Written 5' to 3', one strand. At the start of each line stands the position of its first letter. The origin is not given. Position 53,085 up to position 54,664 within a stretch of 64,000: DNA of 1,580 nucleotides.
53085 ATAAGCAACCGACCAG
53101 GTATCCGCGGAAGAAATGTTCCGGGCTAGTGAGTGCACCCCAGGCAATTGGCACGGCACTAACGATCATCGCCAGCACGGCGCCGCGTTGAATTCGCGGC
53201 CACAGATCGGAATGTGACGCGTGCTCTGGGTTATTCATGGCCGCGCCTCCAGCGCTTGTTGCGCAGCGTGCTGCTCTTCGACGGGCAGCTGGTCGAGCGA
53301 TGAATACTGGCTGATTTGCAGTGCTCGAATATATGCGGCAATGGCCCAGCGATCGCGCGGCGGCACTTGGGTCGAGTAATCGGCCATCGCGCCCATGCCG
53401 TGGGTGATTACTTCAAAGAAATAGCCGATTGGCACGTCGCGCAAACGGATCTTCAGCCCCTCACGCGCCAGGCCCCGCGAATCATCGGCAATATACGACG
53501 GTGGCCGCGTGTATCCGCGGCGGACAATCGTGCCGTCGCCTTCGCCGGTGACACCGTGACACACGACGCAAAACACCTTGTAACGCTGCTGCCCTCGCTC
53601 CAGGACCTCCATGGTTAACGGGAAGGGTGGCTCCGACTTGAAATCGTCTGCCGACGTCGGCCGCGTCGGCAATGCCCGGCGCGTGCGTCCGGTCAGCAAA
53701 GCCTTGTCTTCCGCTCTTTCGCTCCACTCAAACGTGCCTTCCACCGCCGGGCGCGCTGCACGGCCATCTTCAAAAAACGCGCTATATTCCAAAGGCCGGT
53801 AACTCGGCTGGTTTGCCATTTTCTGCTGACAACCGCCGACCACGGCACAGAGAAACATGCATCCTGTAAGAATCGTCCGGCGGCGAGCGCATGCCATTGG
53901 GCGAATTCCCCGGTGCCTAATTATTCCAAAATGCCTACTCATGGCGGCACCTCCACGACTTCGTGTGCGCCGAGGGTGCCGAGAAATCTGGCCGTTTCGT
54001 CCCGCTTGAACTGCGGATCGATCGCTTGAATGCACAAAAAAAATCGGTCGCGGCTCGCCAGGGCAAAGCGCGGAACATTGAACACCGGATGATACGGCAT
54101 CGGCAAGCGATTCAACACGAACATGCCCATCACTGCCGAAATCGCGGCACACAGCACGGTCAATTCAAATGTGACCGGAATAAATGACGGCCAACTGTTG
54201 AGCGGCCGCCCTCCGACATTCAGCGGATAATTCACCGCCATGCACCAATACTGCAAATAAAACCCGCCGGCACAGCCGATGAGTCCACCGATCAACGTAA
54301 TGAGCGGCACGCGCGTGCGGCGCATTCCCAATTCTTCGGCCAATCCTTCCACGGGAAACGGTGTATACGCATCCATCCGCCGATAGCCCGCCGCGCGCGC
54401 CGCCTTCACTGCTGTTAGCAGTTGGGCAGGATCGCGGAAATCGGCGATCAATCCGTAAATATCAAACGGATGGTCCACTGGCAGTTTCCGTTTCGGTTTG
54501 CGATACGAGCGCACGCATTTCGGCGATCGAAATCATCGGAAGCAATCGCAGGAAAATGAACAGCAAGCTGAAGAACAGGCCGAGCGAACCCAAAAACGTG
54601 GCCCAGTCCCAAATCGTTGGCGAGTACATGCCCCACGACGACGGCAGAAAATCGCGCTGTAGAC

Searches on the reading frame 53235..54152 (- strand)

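Call 44: search_protein_families(library=pfam, proteins=[window:53235-54152:-], max_evalue=0.001)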
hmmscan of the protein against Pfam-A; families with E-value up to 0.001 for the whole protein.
window:53235-54152:- (305 aa): 2 families
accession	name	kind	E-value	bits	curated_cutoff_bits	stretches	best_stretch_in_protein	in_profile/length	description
PF13442.11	Cytochrome_CBB3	-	3.6e-11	43.6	27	1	184-275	3-68/68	Cytochrome C oxidase, cbb3-type, subunit III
PF00034.26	Cytochrom_C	-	9.8e-08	33.7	21.3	1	185-278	2-89/90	Cytochrome c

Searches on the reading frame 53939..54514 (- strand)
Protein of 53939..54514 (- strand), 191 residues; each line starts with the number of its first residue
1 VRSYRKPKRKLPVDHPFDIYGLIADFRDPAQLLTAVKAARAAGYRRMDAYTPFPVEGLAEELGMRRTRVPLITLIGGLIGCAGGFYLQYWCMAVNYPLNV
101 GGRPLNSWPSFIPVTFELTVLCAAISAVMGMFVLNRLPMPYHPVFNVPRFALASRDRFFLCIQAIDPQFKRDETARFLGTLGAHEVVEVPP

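Call 44: search_protein_families(library=pfam, proteins=[window:53939-54514:-], max_evalue=0.001)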
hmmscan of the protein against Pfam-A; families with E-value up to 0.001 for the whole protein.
window:53939-54514:- (191 aa): 1 family
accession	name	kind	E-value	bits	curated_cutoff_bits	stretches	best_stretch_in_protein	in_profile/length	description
PF11821.13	ActD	-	4.9e-70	235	25.7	1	20-187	1-169/170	Alternative complex III, ActD subunit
